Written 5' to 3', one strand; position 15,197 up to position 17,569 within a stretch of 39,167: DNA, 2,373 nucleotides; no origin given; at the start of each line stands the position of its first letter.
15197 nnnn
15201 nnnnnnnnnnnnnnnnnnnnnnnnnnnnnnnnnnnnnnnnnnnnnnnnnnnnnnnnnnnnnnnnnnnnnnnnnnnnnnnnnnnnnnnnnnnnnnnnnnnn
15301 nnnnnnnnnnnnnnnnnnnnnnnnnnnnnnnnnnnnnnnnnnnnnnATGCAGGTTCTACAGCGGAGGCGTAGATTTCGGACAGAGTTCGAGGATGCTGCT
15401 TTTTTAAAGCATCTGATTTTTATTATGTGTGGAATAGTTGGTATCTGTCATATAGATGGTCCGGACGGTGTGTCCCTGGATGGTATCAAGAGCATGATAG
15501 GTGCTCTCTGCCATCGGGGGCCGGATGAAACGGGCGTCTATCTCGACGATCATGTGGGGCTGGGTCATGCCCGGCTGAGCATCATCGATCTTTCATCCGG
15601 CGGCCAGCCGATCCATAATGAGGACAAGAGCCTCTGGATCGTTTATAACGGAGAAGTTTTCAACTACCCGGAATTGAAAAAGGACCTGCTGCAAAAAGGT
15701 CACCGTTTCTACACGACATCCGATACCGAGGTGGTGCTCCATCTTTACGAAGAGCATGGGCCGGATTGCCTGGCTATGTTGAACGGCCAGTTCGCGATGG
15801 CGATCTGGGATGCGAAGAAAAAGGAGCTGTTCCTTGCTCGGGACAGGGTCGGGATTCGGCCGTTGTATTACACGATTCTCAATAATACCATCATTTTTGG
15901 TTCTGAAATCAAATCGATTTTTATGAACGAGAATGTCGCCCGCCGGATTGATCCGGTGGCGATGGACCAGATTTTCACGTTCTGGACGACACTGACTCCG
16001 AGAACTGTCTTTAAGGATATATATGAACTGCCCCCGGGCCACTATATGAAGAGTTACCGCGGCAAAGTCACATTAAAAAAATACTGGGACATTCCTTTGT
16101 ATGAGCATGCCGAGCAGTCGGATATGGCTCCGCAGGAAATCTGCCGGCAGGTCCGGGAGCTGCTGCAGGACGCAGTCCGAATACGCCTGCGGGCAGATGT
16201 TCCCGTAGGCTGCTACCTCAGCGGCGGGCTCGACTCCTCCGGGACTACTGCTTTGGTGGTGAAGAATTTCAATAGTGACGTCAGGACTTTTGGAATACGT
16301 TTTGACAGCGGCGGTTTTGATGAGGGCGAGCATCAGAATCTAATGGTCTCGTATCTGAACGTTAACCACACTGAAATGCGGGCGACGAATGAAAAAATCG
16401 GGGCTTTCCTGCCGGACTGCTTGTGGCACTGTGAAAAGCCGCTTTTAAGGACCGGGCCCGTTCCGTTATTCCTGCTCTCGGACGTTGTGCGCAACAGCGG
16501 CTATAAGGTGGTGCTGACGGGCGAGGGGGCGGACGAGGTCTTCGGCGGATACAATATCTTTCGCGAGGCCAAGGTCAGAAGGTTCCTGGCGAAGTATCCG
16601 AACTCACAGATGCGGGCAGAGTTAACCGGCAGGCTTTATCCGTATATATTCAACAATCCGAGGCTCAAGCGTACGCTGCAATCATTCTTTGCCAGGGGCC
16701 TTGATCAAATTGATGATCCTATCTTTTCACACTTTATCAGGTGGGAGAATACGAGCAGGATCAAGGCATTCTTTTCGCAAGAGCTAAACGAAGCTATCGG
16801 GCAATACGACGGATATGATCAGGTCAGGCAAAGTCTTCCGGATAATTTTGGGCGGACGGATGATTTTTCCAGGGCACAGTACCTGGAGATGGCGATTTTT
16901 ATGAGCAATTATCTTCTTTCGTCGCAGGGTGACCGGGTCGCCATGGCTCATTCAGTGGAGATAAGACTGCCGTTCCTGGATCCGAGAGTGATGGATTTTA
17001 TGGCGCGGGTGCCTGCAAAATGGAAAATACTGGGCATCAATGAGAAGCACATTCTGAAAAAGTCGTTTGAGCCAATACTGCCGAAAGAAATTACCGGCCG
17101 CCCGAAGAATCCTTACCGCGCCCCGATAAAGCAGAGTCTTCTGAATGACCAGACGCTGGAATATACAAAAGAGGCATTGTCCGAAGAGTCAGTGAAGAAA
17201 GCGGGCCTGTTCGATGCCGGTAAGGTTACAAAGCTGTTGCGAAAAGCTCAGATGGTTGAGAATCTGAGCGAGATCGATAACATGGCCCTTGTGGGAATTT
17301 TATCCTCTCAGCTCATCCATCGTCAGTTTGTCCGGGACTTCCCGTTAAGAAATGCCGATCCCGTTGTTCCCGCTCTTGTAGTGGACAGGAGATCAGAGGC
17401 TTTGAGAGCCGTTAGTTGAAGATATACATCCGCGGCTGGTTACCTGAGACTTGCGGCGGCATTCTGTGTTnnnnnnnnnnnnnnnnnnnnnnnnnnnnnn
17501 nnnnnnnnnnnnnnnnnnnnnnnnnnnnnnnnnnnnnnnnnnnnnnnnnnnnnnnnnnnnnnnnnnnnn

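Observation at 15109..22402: ACP-centred tailoring cassette with an unusual density of ATP-dependent carboxylate-activating enzymes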

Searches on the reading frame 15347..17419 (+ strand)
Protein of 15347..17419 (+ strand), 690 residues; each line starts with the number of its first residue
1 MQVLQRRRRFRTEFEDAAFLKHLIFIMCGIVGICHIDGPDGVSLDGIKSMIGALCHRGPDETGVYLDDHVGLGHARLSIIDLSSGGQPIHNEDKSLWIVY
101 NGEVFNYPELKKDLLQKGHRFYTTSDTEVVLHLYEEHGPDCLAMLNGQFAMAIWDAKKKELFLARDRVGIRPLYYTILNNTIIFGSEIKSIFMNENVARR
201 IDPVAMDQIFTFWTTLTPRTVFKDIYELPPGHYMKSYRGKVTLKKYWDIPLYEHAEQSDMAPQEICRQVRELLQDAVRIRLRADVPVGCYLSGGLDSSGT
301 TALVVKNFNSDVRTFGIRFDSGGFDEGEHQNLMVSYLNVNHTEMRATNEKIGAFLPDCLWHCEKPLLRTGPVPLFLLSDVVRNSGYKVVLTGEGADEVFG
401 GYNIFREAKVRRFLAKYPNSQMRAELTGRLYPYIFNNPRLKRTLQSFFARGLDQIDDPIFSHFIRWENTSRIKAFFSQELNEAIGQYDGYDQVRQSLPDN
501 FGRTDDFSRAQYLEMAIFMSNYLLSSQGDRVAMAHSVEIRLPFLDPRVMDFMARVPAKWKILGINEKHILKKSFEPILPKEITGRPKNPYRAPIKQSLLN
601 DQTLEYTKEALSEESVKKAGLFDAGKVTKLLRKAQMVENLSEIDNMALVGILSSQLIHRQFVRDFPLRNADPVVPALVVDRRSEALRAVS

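Call 3: search_protein_families(library=ncbifam, proteins=[window:15347-17419:+], max_evalue=0.001)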
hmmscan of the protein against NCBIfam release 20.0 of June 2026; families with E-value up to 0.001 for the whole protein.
window:15347-17419:+ (690 aa): 9 families
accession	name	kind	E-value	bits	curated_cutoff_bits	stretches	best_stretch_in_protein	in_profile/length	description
TIGR01536.1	asn_synth_AEB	equivalog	3.4e-153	511.4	267.1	1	28-590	1-517/517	asparagine synthase (glutamine-hydrolyzing)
TIGR03108.1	eps_aminotran_1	hypoth_equivalog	7.3e-138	461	816.9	1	27-635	1-605/628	XrtA/PEP-CTERM system amidotransferase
TIGR03104.1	trio_amidotrans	equivalog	4.8e-111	371.8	570.1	2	27-407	1-385/589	N-acetylglutaminylglutamine amidotransferase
NF006949.0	PRK09431.1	equivalog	1.3e-102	344.1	499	3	27-193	1-167/554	asparagine synthase B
NF033535.1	lass_lactam_cya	exception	4.4e-76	256.8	525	2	27-407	1-385/668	lasso peptide isopeptide bond-forming cyclase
NF033561.1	macrolact_Ik_Al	subfamily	1.6e-18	66.6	300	2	146-398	80-330/561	albusnodin/ikarugamycin family macrolactam cyclase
TIGR01134.1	purF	equivalog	2.4e-12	47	350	1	66-204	62-212/432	amidophosphoribosyltransferase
NF001484.0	PRK00331.1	subfamily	3.6e-12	45.5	381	1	68-192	65-199/601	isomerizing glutamine--fructose-6-phosphate transaminase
TIGR01135.1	glmS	equivalog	1.1e-10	40.7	418.05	1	69-192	65-198/607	glutamine--fructose-6-phosphate transaminase (isomerizing)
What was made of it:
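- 15425..17419 (+): Gln-dependent AsnB-type carboxylate amidotransferase (Cys2 glutaminase domain plus PP-loop SGGLDSS). TIGR03108 (XrtA/PEP-CTERM amidotransferase), 461 bits, below the 816.9 cut-off (call 3).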

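Call 4: search_protein_families(library=pfam, proteins=[window:15347-17419:+], max_evalue=0.001)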
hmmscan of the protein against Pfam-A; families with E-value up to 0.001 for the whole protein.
window:15347-17419:+ (690 aa): 4 families
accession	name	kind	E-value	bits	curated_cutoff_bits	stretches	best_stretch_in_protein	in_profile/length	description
PF00733.27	Asn_synthase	-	2.5e-86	291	21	1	268-642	1-339/354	Asparagine synthase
PF13537.11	GATase_7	-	6.2e-46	155.9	25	1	74-191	1-121/123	Glutamine amidotransferase domain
PF13522.11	GATase_6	-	7.5e-44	149.3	27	1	59-187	1-130/130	Glutamine amidotransferase domain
PF12481.13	DUF3700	-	0.00093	19.2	27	0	142-188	126-172/228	Aluminium induced protein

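Call 62: search_solved_structures(query=window:15425-17419:+, max_evalue=1e-20)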
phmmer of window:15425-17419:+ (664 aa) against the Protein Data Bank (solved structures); distinct sequences matched with E-value up to 1e-20: 5.
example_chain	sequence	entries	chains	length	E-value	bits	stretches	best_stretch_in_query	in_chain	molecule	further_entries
7ylz_A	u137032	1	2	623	4.5e-64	220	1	2-392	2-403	hydroxyamidotransferase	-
1ct9_A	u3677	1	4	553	3.3e-55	190.7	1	27-164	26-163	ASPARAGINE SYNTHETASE B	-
6gq3_A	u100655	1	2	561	4.3e-40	140.7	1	2-383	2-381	Asparagine synthetase [glutamine-hydrolyzing]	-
8sue_A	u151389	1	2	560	8.4e-40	139.8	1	16-383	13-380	Asparagine synthetase [glutamine-hydrolyzing]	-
9b6c_A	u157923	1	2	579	1.3e-38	135.9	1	16-383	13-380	Asparagine synthetase [glutamine-hydrolyzing]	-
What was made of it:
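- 15425..17419 (+): Closest solved structure is 7ylz, named 'hydroxyamidotransferase' by its depositors (call 62).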
